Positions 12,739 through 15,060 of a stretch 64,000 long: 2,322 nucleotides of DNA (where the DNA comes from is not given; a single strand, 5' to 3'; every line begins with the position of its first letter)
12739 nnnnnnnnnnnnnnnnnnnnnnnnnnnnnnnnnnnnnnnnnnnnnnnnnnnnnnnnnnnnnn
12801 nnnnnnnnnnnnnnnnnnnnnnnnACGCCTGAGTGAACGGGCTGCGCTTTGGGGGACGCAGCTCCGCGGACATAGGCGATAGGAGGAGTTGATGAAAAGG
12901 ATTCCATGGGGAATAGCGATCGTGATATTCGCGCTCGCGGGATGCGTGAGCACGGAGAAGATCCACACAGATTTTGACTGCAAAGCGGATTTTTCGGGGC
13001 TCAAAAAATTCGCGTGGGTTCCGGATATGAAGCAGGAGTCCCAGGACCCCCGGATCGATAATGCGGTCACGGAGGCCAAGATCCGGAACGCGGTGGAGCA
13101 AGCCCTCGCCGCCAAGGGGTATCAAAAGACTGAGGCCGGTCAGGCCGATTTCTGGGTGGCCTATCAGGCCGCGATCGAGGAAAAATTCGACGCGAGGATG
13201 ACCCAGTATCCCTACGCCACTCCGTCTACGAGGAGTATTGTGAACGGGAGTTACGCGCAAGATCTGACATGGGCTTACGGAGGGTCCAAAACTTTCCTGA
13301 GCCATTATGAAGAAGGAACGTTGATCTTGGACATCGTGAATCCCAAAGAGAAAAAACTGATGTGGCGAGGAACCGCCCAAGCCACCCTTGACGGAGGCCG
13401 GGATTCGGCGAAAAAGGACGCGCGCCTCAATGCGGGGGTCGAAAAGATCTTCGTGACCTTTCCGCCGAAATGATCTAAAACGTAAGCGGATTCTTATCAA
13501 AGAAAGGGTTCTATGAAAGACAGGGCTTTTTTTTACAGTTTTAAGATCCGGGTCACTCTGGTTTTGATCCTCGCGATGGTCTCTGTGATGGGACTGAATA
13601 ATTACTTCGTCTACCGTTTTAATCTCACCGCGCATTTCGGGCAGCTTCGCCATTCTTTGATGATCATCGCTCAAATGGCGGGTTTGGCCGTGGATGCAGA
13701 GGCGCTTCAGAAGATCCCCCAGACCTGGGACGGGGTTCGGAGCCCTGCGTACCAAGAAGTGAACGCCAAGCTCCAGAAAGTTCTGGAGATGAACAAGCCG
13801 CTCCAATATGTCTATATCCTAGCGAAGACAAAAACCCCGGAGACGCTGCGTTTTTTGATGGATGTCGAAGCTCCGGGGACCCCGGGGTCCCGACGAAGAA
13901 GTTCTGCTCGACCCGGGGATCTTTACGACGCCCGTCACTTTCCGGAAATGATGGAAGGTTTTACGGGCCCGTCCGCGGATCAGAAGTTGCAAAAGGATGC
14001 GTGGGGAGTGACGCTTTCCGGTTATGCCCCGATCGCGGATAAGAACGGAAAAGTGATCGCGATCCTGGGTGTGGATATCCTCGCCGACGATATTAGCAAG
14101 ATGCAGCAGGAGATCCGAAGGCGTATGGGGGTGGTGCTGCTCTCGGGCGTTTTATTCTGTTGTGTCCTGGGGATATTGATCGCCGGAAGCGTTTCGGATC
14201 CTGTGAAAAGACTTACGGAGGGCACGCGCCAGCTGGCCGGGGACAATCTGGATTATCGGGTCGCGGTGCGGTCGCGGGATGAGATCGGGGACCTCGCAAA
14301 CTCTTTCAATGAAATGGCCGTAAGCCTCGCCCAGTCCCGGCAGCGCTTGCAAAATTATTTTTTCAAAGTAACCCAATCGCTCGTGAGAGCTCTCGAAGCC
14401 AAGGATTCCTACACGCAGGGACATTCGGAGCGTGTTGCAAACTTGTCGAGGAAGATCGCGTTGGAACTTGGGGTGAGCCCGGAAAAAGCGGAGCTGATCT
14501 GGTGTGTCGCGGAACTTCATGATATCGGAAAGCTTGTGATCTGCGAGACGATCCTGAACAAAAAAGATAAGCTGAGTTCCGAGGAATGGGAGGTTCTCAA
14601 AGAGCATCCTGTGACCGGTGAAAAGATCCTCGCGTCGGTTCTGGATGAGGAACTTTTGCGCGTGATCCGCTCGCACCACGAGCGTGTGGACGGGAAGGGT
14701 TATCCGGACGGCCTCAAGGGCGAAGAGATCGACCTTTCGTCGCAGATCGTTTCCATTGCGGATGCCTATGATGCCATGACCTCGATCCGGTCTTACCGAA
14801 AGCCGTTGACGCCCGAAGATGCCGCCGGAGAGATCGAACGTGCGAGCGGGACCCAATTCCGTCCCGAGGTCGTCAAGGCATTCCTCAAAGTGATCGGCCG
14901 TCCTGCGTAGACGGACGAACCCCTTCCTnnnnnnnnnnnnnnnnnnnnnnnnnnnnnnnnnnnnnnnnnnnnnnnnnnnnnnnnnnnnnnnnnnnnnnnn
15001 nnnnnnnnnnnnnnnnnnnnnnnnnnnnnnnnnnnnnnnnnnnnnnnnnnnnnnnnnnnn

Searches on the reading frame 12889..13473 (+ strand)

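Call 12: search_protein_families(library=pfam, proteins=[window:12889-13473:+])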
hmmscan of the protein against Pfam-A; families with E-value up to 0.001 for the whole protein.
window:12889-13473:+ (194 aa): 1 family
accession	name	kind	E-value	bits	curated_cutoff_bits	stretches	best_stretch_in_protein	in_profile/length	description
PF13590.11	DUF4136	-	2.7e-36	125.8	32.8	1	26-193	2-152/152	Domain of unknown function (DUF4136)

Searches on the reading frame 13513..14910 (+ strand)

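Call 12: search_protein_families(library=pfam, proteins=[window:13513-14910:+])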
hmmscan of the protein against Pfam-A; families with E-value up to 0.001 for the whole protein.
window:13513-14910:+ (465 aa): 4 families
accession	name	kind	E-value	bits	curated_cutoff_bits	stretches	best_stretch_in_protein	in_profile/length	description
PF13487.12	HD_5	-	2.2e-30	106.1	27.2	1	290-453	3-170/170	HD domain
PF01966.28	HD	-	1e-22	81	22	1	303-422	3-116/116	HD domain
PF00672.30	HAMP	-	3.8e-15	56.4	25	1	222-273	1-52/53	HAMP domain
PF08668.18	HDOD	-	0.00055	19.9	22.9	0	303-355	97-147/196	HDOD domain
